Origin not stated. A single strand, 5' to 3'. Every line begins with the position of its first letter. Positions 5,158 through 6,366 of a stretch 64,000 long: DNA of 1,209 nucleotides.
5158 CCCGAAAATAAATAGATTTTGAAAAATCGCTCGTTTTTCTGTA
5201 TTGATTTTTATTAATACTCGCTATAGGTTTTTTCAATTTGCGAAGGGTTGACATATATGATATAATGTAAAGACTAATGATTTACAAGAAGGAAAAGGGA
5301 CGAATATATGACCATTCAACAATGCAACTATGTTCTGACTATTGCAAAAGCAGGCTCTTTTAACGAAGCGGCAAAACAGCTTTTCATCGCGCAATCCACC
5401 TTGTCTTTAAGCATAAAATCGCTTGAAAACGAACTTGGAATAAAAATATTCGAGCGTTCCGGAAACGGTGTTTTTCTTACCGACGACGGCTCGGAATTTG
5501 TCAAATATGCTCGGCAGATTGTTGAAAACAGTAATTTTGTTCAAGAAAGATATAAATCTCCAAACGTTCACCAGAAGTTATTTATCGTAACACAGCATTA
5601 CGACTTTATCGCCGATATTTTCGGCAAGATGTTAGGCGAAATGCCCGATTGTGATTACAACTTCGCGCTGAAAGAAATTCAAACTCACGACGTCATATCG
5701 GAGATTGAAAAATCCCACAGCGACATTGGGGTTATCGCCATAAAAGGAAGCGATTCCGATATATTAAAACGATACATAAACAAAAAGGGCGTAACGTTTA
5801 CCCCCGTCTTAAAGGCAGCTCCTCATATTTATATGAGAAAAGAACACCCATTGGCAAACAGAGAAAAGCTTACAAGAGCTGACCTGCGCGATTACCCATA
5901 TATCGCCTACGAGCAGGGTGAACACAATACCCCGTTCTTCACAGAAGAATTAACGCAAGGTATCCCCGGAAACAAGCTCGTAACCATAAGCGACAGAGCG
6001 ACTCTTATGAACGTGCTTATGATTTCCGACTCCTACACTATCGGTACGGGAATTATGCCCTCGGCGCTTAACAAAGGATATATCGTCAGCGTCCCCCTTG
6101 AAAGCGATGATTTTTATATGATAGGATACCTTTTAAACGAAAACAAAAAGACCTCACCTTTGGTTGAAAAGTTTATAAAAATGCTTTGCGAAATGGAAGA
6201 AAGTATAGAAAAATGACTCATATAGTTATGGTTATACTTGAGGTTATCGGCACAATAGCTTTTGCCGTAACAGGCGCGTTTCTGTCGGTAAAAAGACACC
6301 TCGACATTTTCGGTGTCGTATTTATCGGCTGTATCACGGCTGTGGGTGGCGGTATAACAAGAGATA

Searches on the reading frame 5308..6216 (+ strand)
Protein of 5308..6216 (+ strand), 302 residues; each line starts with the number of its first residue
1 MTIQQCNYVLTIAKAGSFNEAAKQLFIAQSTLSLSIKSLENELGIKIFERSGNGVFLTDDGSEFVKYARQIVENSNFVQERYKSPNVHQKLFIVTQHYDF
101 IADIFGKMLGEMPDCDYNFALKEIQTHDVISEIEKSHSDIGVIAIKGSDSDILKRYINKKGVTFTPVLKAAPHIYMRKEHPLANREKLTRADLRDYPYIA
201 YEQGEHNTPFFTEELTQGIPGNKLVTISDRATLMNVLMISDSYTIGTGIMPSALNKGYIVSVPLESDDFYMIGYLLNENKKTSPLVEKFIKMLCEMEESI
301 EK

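Call 4: search_protein_families(library=pfam, proteins=[window:5308-6216:+], max_evalue=0.1)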
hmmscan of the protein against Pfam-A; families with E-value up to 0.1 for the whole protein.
window:5308-6216:+ (302 aa): 2 families
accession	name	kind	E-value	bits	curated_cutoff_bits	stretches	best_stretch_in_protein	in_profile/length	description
PF00126.33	HTH_1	-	9.7e-18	64.3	26.6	1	4-61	2-59/60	Bacterial regulatory helix-turn-helix protein, lysR family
PF03466.25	LysR_substrate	-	1e-10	41.8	28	1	118-293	36-204/209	LysR substrate binding domain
